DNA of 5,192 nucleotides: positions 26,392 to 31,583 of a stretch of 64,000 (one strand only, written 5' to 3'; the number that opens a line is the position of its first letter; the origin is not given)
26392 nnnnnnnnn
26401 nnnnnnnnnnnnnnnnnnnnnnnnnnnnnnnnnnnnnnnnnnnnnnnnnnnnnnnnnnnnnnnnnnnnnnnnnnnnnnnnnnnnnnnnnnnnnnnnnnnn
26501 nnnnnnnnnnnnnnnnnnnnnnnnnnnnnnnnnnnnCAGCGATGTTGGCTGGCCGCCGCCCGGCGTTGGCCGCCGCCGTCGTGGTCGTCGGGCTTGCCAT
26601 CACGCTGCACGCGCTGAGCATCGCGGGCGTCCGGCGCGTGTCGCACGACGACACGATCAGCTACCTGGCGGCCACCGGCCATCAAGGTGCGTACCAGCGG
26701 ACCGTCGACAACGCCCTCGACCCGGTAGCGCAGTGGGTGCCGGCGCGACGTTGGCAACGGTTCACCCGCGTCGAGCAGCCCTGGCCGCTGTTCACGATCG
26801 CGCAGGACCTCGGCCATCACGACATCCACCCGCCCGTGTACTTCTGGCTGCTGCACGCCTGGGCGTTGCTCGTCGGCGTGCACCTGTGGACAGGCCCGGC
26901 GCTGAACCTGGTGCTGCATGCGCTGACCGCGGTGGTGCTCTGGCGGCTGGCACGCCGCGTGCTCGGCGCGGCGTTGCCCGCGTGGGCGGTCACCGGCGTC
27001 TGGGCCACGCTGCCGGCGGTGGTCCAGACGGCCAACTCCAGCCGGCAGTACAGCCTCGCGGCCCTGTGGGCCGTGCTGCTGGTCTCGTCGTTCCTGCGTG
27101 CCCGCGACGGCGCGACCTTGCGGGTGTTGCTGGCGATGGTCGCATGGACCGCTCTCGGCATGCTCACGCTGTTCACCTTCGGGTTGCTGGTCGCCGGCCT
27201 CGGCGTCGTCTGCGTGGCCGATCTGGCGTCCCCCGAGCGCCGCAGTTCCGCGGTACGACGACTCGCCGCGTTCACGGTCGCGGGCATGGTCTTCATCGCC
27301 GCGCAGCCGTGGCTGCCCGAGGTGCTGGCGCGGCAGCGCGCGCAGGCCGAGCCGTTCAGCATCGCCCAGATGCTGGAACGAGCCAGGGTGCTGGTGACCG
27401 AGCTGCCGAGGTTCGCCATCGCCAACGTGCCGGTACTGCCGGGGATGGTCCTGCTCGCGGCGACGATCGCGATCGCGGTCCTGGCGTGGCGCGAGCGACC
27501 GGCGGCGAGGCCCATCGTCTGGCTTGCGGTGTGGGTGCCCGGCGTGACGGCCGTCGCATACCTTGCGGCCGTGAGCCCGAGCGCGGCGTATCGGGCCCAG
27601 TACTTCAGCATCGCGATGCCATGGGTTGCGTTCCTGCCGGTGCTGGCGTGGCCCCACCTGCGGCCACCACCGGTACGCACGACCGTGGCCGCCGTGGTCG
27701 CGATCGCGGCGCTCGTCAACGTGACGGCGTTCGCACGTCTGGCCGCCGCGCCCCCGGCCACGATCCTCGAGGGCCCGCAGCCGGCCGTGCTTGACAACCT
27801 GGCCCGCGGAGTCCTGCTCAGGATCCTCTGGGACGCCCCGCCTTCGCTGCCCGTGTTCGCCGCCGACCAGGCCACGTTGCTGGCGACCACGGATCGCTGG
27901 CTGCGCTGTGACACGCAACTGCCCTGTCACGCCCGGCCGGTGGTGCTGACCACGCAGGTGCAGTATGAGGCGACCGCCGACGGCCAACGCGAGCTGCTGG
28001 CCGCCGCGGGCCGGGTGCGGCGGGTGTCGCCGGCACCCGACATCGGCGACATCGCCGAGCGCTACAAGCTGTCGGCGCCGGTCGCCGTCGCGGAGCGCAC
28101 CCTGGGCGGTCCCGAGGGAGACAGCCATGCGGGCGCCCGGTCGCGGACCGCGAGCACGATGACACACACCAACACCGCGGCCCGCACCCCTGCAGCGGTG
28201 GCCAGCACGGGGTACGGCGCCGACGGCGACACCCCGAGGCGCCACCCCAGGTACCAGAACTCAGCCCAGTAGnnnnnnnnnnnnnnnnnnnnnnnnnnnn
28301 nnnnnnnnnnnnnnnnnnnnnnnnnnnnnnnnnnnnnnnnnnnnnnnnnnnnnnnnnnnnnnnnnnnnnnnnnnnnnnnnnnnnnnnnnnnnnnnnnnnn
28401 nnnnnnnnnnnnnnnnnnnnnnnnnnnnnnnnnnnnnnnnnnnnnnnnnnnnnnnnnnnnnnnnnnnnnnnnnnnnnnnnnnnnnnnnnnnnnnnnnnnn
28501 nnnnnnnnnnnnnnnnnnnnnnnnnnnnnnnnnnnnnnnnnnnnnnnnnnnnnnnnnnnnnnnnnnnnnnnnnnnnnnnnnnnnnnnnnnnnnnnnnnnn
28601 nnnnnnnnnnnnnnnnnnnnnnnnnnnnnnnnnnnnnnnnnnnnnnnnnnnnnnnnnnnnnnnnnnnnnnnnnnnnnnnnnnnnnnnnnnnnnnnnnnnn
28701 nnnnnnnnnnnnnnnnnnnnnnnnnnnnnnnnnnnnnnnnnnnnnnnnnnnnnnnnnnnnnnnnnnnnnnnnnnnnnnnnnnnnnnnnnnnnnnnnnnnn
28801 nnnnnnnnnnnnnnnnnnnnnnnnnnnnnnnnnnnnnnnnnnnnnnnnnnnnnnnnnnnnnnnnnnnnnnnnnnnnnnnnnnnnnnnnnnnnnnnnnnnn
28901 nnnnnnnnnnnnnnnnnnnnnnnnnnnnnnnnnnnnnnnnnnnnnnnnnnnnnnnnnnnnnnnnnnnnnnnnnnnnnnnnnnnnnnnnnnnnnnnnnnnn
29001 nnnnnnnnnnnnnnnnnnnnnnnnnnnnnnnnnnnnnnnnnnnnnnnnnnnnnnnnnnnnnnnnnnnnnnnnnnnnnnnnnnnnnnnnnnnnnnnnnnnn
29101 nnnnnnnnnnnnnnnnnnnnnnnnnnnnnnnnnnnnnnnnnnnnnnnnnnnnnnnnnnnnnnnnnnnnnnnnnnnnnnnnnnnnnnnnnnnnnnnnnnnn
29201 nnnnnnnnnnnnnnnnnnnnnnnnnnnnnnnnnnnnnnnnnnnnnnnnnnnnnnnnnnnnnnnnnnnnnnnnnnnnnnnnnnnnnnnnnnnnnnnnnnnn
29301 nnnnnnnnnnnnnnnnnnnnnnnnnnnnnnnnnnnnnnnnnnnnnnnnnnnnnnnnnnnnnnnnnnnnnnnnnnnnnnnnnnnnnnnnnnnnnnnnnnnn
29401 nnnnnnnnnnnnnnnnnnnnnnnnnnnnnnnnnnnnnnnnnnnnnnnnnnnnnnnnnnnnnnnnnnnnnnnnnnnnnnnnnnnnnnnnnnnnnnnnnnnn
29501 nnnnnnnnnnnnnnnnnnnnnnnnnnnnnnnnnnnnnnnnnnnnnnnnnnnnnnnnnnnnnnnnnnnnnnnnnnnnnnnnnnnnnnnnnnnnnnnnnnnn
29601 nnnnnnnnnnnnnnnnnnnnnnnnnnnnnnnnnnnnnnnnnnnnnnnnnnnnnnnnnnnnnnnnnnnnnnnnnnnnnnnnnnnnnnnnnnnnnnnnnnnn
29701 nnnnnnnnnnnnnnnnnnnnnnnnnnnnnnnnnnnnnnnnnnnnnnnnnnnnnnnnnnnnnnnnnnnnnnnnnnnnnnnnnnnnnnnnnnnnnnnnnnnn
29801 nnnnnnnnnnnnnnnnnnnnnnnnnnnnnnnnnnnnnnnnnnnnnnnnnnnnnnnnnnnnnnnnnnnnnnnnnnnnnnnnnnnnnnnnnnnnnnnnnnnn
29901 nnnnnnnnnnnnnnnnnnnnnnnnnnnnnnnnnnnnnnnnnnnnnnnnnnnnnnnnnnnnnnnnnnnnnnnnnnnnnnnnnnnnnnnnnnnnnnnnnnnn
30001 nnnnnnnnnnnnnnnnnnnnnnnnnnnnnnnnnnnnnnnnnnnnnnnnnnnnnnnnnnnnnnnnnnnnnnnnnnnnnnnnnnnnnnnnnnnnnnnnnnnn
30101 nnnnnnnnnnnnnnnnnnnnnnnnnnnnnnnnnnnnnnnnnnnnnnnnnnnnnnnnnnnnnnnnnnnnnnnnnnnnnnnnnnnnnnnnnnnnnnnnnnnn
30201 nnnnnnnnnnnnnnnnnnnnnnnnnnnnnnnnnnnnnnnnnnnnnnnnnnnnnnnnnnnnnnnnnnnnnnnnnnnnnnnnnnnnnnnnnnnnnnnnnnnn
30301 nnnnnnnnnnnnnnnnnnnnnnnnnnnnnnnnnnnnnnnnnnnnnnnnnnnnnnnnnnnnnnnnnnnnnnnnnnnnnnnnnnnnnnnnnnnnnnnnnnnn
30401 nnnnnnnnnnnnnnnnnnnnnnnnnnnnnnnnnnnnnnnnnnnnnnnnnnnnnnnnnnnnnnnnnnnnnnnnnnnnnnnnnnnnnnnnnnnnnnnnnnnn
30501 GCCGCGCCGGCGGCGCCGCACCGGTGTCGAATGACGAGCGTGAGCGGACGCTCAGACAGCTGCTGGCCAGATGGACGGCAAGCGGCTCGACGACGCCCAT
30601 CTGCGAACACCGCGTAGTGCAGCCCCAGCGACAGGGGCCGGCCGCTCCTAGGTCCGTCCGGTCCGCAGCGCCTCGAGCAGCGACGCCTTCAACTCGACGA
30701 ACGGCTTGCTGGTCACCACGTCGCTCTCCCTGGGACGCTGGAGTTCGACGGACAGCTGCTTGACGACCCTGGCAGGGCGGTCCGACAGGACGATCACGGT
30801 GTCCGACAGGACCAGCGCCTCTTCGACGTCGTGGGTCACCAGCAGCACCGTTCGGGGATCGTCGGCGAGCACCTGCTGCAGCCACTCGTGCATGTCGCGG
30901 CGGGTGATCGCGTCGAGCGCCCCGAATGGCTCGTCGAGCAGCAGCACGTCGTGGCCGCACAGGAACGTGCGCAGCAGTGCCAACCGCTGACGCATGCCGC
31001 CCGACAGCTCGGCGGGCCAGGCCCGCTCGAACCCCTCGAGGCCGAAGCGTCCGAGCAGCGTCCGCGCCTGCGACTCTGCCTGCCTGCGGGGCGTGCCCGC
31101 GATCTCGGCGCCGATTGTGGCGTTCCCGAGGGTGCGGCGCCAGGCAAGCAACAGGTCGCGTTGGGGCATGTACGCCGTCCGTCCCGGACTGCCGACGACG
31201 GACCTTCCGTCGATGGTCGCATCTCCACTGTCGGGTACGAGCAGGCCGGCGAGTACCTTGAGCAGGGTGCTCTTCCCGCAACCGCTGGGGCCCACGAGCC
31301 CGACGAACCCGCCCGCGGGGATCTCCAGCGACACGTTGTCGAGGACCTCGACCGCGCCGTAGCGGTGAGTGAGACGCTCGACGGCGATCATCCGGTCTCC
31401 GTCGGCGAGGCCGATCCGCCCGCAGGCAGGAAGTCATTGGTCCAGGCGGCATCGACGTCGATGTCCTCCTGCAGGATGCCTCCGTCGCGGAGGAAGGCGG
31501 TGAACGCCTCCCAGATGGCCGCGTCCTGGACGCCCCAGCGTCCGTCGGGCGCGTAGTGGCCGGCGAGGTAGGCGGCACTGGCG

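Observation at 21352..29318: Contiguous polyprenyl-phosphate pentose pathway (ubiA-like, dprE1, dprE2) flanked by three polytopic glycosyltransferases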

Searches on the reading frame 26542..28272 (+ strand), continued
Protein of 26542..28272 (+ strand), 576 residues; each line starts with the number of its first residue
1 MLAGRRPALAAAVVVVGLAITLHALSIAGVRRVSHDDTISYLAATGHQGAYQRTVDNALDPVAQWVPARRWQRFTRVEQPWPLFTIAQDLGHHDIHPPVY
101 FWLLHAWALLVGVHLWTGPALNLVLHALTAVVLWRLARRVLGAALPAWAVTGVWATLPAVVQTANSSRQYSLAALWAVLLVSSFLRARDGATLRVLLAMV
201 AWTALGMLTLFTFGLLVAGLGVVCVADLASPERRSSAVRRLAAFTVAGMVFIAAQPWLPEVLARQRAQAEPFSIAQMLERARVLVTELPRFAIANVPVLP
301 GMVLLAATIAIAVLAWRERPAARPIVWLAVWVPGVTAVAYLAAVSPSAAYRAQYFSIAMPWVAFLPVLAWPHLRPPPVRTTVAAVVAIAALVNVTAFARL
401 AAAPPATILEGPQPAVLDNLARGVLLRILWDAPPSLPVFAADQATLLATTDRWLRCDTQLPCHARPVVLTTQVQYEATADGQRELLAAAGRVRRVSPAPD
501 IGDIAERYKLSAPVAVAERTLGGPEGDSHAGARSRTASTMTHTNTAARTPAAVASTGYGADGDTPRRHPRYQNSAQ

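Call 72: search_protein_families(library=pfam, proteins=[window:26542-28269:+], max_evalue=5)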
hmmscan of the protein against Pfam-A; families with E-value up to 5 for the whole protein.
window:26542-28269:+ (576 aa): 1 family
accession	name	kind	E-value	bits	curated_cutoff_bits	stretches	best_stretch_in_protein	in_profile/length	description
PF13231.12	PMT_2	-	1.4e-09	38.8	26.1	1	96-258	2-158/160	Dolichyl-phosphate-mannose-protein mannosyltransferase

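Call 89: search_dna_similar(query=window:26542-28269:+, collection=plasmids, mode=protein, max_evalue=0.00001, max_rows=15)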
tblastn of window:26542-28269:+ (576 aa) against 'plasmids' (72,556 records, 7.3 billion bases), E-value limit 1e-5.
No match.

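Call 96: find_encoding_contigs(protein=P0043, flank=6000, max_places=1)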
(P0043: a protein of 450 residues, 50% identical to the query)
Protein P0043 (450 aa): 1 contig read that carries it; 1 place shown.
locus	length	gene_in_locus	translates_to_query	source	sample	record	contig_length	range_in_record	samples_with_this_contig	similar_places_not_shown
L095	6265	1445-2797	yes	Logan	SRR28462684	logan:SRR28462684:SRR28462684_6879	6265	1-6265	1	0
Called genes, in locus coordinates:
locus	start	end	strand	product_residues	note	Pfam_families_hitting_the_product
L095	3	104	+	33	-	?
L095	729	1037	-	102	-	PF11611:DUF4352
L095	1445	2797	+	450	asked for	-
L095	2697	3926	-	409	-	-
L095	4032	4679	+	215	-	PF00440:TetR_N, PF16859:TetR_C_11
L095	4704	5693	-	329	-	PF01297:ZnuA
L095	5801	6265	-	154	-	?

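Call 97: find_encoding_contigs(protein=P0041, flank=6000, max_places=1)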
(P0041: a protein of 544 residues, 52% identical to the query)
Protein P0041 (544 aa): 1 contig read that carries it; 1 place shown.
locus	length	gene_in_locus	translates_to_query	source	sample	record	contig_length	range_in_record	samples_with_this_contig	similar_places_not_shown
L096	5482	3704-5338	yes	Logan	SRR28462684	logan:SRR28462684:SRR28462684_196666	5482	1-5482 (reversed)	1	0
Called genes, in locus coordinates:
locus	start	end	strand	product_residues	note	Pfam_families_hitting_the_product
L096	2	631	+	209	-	?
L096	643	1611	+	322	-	PF01040:UbiA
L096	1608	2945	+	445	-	PF01565:FAD_binding_4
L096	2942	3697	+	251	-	PF00106:adh_short, PF08659:KR, PF13561:adh_short_C2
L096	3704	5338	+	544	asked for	PF13231:PMT_2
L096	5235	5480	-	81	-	?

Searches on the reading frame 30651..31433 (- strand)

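Call 7: search_protein_families(library=pfam, proteins=[window:30651-31433:-], max_evalue=0.001)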
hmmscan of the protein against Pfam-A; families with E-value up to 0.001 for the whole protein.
window:30651-31433:- (261 aa): 6 families
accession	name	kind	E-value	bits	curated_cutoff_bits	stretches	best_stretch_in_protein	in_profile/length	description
PF00005.33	ABC_tran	-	6.4e-29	101.7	25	1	31-170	1-136/137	ABC transporter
PF13304.12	AAA_21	-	4.6e-07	30.6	27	0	43-65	1-23/304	AAA domain, putative AbiEii toxin, Type IV TA system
PF13555.12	AAA_29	-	0.0001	22.4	27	1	32-69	13-50/61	P-loop containing region of AAA domain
PF13191.12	AAA_16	-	0.0002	22.4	32.6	1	40-206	23-144/167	AAA ATPase domain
PF13401.12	AAA_22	-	0.00023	21.9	27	1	42-168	6-92/130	AAA domain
PF03215.21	Rad17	-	0.00035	21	23.8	1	35-67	39-71/186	Rad17 P-loop domain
